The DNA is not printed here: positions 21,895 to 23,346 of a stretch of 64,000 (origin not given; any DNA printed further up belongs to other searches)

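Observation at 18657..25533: CoA-level beta-oxidation-like / branching-like sub-block inside a type II PKS cluster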

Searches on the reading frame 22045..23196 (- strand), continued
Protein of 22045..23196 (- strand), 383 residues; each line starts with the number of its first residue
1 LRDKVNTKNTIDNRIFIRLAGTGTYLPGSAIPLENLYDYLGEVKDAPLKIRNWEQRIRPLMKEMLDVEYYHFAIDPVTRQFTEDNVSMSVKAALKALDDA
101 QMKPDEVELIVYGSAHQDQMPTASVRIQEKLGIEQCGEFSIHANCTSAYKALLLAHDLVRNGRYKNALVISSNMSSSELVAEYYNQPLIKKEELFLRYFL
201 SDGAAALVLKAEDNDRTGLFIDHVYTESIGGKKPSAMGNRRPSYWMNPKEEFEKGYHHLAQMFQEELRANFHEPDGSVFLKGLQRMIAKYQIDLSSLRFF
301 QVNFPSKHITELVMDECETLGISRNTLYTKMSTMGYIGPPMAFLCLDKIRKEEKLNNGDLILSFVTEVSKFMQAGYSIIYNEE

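Call 29: search_protein_families(library=pfam, proteins=[L047:6617-7711:-, L047:8964-9317:+, L047:11192-11857:+, L047:6031-6426:+, L047:2593-5856:+, L047:14337-15587:-, L047:1427-2494:-, L047:55-1389:+, L047:15680-16201:-, L047:16278-17081:-], max_evalue=0.001)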
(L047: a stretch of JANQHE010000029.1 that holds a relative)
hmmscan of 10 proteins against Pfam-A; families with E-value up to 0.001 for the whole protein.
L047:6617-7711:- (364 aa): 3 families
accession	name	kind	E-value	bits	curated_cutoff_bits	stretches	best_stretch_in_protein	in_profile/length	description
PF00891.24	Methyltransf_2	-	6.3e-45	153.5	22.3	1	138-342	1-206/210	O-methyltransferase domain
PF08100.18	Dimerisation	-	1.2e-11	44.7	25.6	1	33-117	3-92/93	O-methyltransferase dimerisation domain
PF05891.18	Methyltransf_PK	-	4.1e-05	23.7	27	1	192-352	50-202/218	AdoMet dependent proline di-methyltransferase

L047:8964-9317:+ (117 aa): 1 family
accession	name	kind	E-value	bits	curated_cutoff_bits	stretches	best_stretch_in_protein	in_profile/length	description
PF22624.1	AASDHPPT_N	-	6.1e-05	23.6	27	1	44-111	36-94/100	4'-phosphopantetheinyl transferase, N-terminal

L047:11192-11857:+ (221 aa): 0 families

L047:6031-6426:+ (131 aa): 1 family
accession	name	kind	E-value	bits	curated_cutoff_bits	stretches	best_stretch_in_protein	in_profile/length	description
PF02566.24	OsmC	-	1.4e-14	54.7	27.5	1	32-125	1-98/100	OsmC-like protein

L047:2593-5856:+ (1087 aa): 7 families
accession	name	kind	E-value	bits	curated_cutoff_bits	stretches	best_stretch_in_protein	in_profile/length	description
PF15902.12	Sortilin-Vps10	-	8.3e-37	127.5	33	3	126-251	3-115/446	Sortilin, neurotensin receptor 3,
PF14870.12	PSII_BNR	-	4e-09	36.6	27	0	164-190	243-269/303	Photosynthesis system II assembly factor YCF48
PF02012.26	BNR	-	2e-08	33.4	27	0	178-189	1-12/12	BNR/Asp-box repeat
PF15899.11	BNR_6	-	4.4e-06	26.7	27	0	643-656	1-14/14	BNR-Asp box repeat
PF13088.12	BNR_2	-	5.9e-06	26.3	31.4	0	127-297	85-250/277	BNR repeat-like domain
PF24316.1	Tli3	-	3.2e-05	24.7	27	0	328-354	83-107/129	T6SS Tli3 immunity protein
PF13859.12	BNR_3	-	0.00042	20.2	27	0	276-309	191-224/308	BNR repeat-like domain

L047:14337-15587:- (416 aa): 1 family
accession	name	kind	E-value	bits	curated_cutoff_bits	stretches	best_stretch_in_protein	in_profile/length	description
PF00144.29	Beta-lactamase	-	9.4e-18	64.9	27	1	145-396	52-306/329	Beta-lactamase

L047:1427-2494:- (355 aa): 1 family
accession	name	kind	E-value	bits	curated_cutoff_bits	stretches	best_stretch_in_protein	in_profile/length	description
PF13349.12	DUF4097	-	5e-25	88.7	22.9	2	163-289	80-212/247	Toastrack DUF4097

L047:55-1389:+ (444 aa): 1 family
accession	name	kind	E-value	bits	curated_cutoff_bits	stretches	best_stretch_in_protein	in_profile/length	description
PF01554.23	MatE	-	1.8e-42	145.2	24.9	2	17-177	1-161/161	MatE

L047:15680-16201:- (173 aa): 0 families

L047:16278-17081:- (267 aa): 3 families
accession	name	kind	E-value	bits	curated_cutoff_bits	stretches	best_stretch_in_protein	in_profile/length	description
PF20240.3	DUF6597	-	1.1e-18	67.6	27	1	5-113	2-102/103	Domain of unknown function (DUF6597)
PF12833.13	HTH_18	-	9.1e-16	58.4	33.6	1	179-258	1-79/80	Helix-turn-helix domain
PF00165.29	HTH_AraC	-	1.9e-11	44.2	26.6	1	225-256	10-40/42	Bacterial regulatory helix-turn-helix proteins, AraC family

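Call 30: search_protein_representatives(protein=P0001)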
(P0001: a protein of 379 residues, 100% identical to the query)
Query: 379 residues. Proteins with E-value up to 0.001 (for the whole library): 1141; up to 1e-10: 144; up to 1e-30: 34. The best 150 are listed.
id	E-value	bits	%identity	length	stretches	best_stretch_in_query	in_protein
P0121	2.8e-169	579.8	66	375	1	9-376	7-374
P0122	2.3e-112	392.6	60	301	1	13-300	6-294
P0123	3.9e-112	391.8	49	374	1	9-373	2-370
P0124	1.0e-101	357.6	62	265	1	116-376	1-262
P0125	3.9e-94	332.6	42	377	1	12-376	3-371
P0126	7.4e-84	298.8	43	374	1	13-376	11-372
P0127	1.2e-70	255.3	63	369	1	15-203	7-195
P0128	4.5e-65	237.0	54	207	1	177-377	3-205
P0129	9.6e-65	235.9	39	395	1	13-374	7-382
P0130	4.9e-63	230.3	63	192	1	57-237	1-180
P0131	6.1e-61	223.4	38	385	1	14-373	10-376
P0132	1.5e-60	222.1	35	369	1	13-375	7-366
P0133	3.0e-60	221.1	61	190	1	13-182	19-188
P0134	3.2e-59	217.8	39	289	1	13-296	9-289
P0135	4.0e-59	217.4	45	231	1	149-373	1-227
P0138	6.9e-52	193.6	34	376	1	14-374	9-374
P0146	8.7e-41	157.1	32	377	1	13-372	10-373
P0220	6.7e-15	72.0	28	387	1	15-370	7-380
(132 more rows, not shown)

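Call 47: find_encoding_contigs(protein=P0129, flank=10000, max_places=2)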
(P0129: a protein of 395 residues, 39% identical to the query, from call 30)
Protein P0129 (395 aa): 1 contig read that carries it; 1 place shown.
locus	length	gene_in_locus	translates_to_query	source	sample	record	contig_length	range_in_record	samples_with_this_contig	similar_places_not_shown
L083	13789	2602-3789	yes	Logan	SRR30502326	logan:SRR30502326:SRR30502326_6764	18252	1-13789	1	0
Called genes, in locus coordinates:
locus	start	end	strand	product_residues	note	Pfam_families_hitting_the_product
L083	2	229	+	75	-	?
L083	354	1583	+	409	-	PF00109:ketoacyl-synt, PF00108:Thiolase_N (faint), PF02801:Ketoacyl-synt_C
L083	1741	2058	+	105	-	PF00550:PP-binding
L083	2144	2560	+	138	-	PF01648:ACPS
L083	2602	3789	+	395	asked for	PF08545:ACP_syn_III (weak)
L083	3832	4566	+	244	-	PF00378:ECH_1, PF16113:ECH_2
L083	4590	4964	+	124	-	-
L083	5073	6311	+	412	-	PF12704:MacB_PCD, PF02687:FtsX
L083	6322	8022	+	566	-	-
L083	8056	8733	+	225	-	PF02463:SMC_N (weak), PF00005:ABC_tran, PF13304:AAA_21 (faint)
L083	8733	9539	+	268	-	PF00698:Acyl_transf_1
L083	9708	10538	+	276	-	PF13145:Rotamase_2 (faint), PF13616:Rotamase_3, PF00639:Rotamase, PF13616:Rotamase_3, PF00639:Rotamase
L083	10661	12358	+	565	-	PF16697:Yop-YscD_cpl (weak), PF00498:FHA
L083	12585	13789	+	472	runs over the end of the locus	PF02310:B12-binding, PF04055:Radical_SAM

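Call 48: find_encoding_contigs(protein=P0138, flank=10000, max_places=2)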
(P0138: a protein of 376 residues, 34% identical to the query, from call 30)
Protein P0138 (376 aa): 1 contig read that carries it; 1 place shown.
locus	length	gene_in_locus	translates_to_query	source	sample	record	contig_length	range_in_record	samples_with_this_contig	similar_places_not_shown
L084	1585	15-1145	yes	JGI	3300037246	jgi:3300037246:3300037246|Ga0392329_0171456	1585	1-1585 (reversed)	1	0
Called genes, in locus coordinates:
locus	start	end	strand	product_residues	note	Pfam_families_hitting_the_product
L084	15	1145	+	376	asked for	PF08545:ACP_syn_III (weak), PF08541:ACP_syn_III_C (weak)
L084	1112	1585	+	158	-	?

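Call 49: find_encoding_contigs(protein=P0125, flank=10000, max_places=2)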
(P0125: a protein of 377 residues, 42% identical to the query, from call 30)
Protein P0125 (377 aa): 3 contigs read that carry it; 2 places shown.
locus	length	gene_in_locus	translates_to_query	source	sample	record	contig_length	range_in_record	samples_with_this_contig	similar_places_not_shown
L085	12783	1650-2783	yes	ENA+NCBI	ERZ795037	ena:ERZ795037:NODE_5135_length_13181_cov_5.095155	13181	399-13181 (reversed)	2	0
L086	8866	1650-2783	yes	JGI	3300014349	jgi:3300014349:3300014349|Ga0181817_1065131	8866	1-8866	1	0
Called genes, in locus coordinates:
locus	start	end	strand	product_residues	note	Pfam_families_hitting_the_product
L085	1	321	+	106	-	?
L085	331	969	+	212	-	-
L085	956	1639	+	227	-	PF00378:ECH_1, PF16113:ECH_2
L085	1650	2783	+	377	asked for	PF08545:ACP_syn_III (weak)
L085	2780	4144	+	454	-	PF02310:B12-binding, PF04055:Radical_SAM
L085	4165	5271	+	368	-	PF02737:3HCDH_N, PF00725:3HCDH (faint)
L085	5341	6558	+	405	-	PF00109:ketoacyl-synt, PF08545:ACP_syn_III (faint), PF02801:Ketoacyl-synt_C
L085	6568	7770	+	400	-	PF00201:UDPGT (weak)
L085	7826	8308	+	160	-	PF12724:Flavodoxin_5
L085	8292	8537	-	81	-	-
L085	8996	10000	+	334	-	PF01073:3Beta_HSD, PF01370:Epimerase, PF02719:Polysacc_synt_2, PF04321:RmlD_sub_bind, PF07993:NAD_binding_4, PF13460:NAD_binding_10 (weak), PF16363:GDP_Man_Dehyd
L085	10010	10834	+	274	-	PF00483:NTP_transferase, PF12804:NTP_transf_3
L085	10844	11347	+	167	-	-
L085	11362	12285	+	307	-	PF01073:3Beta_HSD, PF01370:Epimerase, PF04321:RmlD_sub_bind, PF07993:NAD_binding_4, PF16363:GDP_Man_Dehyd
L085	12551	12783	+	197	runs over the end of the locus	-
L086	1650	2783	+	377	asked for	PF08545:ACP_syn_III (weak)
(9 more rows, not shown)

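Call 50: find_encoding_contigs(protein=P0131, flank=10000, max_places=2)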
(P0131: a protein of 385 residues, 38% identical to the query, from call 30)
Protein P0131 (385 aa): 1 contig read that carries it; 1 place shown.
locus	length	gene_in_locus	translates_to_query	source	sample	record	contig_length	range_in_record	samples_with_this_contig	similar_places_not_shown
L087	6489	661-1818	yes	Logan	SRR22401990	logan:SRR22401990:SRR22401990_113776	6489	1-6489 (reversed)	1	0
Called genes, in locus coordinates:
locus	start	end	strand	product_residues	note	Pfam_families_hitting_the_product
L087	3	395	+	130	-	?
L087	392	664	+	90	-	PF00550:PP-binding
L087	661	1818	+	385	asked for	PF08545:ACP_syn_III (weak)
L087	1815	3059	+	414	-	PF03109:ABC1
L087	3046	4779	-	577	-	-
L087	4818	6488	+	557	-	?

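Call 51: find_encoding_contigs(protein=P0146, flank=10000, max_places=2)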
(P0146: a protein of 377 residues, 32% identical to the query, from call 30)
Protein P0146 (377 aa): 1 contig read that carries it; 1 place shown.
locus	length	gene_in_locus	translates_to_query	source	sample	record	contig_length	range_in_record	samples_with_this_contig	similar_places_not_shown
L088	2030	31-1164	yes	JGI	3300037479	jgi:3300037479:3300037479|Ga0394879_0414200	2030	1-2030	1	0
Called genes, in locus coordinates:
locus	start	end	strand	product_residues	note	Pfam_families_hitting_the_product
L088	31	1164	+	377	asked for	PF08545:ACP_syn_III (weak), PF08541:ACP_syn_III_C (weak)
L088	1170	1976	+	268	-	PF03807:F420_oxidored, PF14748:P5CR_dimer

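Call 55: find_encoding_contigs(protein=P0220, flank=10000, max_places=2)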
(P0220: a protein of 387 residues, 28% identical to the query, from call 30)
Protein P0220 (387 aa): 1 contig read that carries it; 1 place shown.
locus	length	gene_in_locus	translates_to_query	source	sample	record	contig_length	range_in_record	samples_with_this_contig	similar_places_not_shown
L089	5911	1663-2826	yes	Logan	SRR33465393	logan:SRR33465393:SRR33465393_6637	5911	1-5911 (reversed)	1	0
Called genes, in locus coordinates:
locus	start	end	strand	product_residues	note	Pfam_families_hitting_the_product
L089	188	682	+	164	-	PF01584:CheW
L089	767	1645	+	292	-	-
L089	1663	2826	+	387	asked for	PF00109:ketoacyl-synt (faint), PF00108:Thiolase_N, PF08541:ACP_syn_III_C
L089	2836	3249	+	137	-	-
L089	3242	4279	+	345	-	PF14399:BtrH_N, PF16169:DUF4872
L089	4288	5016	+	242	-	PF00005:ABC_tran, PF13304:AAA_21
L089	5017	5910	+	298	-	?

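Call 56: search_protein_families(library=ncbifam, proteins=[L089:767-1645:+, L089:1663-2826:+, L089:2836-3249:+, L085:7826-8308:+, L085:331-969:+, L028:8982-9338:+, L029:10113-10760:+, L056:8577-9986:-, L076:1802-2203:+, L073:5628-6728:-], max_evalue=0.0001)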
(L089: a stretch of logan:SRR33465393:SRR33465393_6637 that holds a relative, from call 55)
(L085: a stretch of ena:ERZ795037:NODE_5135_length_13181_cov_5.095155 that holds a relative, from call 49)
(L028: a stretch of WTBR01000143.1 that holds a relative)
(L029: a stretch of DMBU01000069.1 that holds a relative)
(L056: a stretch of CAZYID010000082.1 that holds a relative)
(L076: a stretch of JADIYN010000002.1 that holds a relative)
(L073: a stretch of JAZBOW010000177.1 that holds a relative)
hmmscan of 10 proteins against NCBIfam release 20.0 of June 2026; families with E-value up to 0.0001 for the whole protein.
L089:767-1645:+ (292 aa): 0 families

L089:1663-2826:+ (387 aa): 13 families
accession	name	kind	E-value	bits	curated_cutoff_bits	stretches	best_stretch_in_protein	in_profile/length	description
NF005293.2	PRK06816.1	subfamily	3.5e-145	483.8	450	1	5-386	1-377/378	StlD/DarB family beta-ketosynthase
NF053539.1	resorcinol_DarB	exception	1.1e-118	396.6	550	1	4-385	2-375/377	dialkylresorcinol biosynthesis protein DarB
NF006829.0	PRK09352.1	subfamily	3.2e-28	98.6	249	2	6-161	6-148/322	beta-ketoacyl-ACP synthase 3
TIGR00747.1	fabH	subfamily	5.6e-20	71.7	292.1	2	40-161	31-146/322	beta-ketoacyl-ACP synthase III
NF005541.0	PRK07204.1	equivalog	3.9e-18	65.9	402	2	1-160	1-148/329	beta-ketoacyl-ACP synthase III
TIGR01930.1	AcCoA-C-Actrans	subfamily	1.2e-10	40.9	240.55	1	64-162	19-118/385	acetyl-CoA C-acyltransferase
NF006720.0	PRK09258.1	equivalog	7.5e-10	38.6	285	1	67-369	62-322/338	3-oxoacyl-ACP synthase III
NF004623.0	PRK05963.1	equivalog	4.7e-09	36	437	1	6-145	7-133/328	beta-ketoacyl-ACP synthase III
NF042967.1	AcCoAtase_PhaA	equivalog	3.4e-07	29.7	740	1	64-171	24-130/396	acetyl-CoA acetyltransferase PhaA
NF004720.0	PRK06064.1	subfamily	2.2e-06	26.7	420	1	66-163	22-121/389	thiolase domain-containing protein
NF005703.0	PRK07515.1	equivalog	3.1e-06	26.3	304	1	66-161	96-190/373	beta-ketoacyl-ACP synthase III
NF005890.0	PRK07851.1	equivalog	9.7e-06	24.8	580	1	67-177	28-140/406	acetyl-CoA C-acetyltransferase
NF004853.0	PRK06205.1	subfamily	3.2e-05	23.1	551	1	65-161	25-122/404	acetyl-CoA C-acetyltransferase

L089:2836-3249:+ (137 aa): 2 families
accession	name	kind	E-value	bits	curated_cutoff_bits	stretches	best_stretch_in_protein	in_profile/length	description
NF053536.1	DarG_fam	subfamily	5.8e-45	152.6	70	1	1-130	1-130/131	DarG family dialkylresorcinol biosynthesis protein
NF053545.1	flexirubin_DarG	equivalog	1.1e-37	129.1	170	1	1-128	1-129/129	flexirubin biosynthesis protein DarG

L085:7826-8308:+ (160 aa): 1 family
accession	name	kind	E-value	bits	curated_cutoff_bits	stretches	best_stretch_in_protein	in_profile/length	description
NF008316.0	PRK11104.1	equivalog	4.6e-10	39.6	142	1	1-90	1-93/177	menaquinone-dependent protoporphyrinogen IX dehydrogenase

L085:331-969:+ (212 aa): 0 families

L028:8982-9338:+ (118 aa): 9 families
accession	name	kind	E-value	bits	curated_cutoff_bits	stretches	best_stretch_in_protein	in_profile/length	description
NF000832.0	PRK00070.3-2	equivalog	2.5e-13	50.4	107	1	20-115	23-115/116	holo-ACP synthase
NF011254.0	PRK14660.1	equivalog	3.9e-11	43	195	1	11-115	15-124/125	holo-[acyl-carrier-protein] synthase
NF011251.0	PRK14657.1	equivalog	2.8e-10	40.3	165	1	7-116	11-123/123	holo-[acyl-carrier-protein] synthase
TIGR00516.1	acpS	equivalog_domain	1.1e-09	38.7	59.8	1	5-116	9-122/125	holo-ACP synthase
TIGR00556.1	pantethn_trn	domain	1.4e-09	38.1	45.35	1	8-116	9-127/128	phosphopantetheine--protein transferase domain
NF011250.0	PRK14656.1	equivalog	3.9e-09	36.7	175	1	19-116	23-125/126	holo-[acyl-carrier-protein] synthase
NF011256.0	PRK14662.1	equivalog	1.9e-08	34.7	150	1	7-116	11-119/123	4'-phosphopantetheinyl transferase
NF000831.0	PRK00070.3-1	equivalog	2.1e-07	30.9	124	1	35-116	55-129/130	holo-ACP synthase AcpS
NF011257.0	PRK14663.1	equivalog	5.4e-07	29.6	186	1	8-115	10-118/123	holo-[acyl-carrier-protein] synthase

L029:10113-10760:+ (215 aa): 0 families

L056:8577-9986:- (469 aa): 9 families
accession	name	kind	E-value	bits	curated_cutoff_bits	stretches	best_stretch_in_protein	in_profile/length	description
TIGR04072.2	rSAM_ladder_B12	equivalog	1.8e-18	66.4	360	1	67-384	83-384/443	lipid biosynthesis B12-binding/radical SAM protein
TIGR04013.1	B12_SAM_MJ_1487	hypoth_equivalog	4.8e-17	61.9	251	1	43-208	32-189/382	TIGR04013 family B12-binding domain/radical SAM domain-containing protein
TIGR04014.1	B12_SAM_MJ_0865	equivalog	2.1e-16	59.7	360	1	68-213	55-203/434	methyl-coenzyme M reductase glutamine C-methyltransferase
TIGR03471.1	HpnJ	equivalog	3.1e-14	52.7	577.6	1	167-386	196-401/472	hopanoid biosynthesis associated radical SAM protein HpnJ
NF050148.1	rSAM_ApyD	equivalog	6.9e-12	44.5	750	1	37-412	59-434/645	RiPP biosynthesis radical SAM protein ApyD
TIGR04367.1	HpnR_B12_rSAM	equivalog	1.1e-10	40.7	650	1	73-366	80-367/490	hopanoid C-3 methylase HpnR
TIGR02026.1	BchE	equivalog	4.9e-10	38.9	481.35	1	175-417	199-437/497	magnesium-protoporphyrin IX monomethyl ester anaerobic oxidative cyclase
NF045585.1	rSAM_slr0320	equivalog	3.8e-09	35.6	775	1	68-286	126-351/511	photosystem II high light acclimation radical SAM protein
NF038361.1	rSAM_Sden_1168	equivalog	2.7e-07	29.5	575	1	172-386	284-487/560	Sden_1168 family B12-binding radical SAM P-methyltransferase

L076:1802-2203:+ (133 aa): 8 families
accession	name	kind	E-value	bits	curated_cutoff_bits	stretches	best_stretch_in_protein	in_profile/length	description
NF011250.0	PRK14656.1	equivalog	8.5e-17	61.4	175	1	1-124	1-119/126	holo-[acyl-carrier-protein] synthase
TIGR00556.1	pantethn_trn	domain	1.3e-10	41.4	45.35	1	1-84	1-85/128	phosphopantetheine--protein transferase domain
NF011254.0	PRK14660.1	equivalog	2e-09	37.5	195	1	1-83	1-82/125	holo-[acyl-carrier-protein] synthase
NF000832.0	PRK00070.3-2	equivalog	3.7e-08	33.7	107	1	1-124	1-114/116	holo-ACP synthase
NF011253.0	PRK14659.1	equivalog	5e-08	33.6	156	1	1-82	1-83/123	holo-[acyl-carrier-protein] synthase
TIGR00516.1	acpS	equivalog_domain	1.2e-07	32.1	59.8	1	1-125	1-121/125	holo-ACP synthase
NF000835.0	PRK00070.4-1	equivalog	3.4e-06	27.3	128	1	1-64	1-66/115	holo-ACP synthase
NF011251.0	PRK14657.1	equivalog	3.1e-05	24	165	1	1-125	1-122/123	holo-[acyl-carrier-protein] synthase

L073:5628-6728:- (366 aa): 4 families
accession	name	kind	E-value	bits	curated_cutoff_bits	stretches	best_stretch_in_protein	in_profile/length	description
TIGR02716.1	C20_methyl_CrtF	equivalog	8.2e-22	77.6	276.1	1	53-317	7-268/306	bacteriochlorophyllide d C-20 methyltransferase BchU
TIGR04543.1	ketoArg_3Met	equivalog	5.8e-10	38.7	425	0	198-303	149-262/336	2-ketoarginine methyltransferase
NF053543.1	FlxJ_fam_MTase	equivalog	4.2e-09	35.8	560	1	67-306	44-288/352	FlxJ family methyltransferase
TIGR00740.1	TIGR00740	equivalog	7.2e-05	22.6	193.3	0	203-324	58-181/239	carboxy-S-adenosyl-L-methionine synthase CmoA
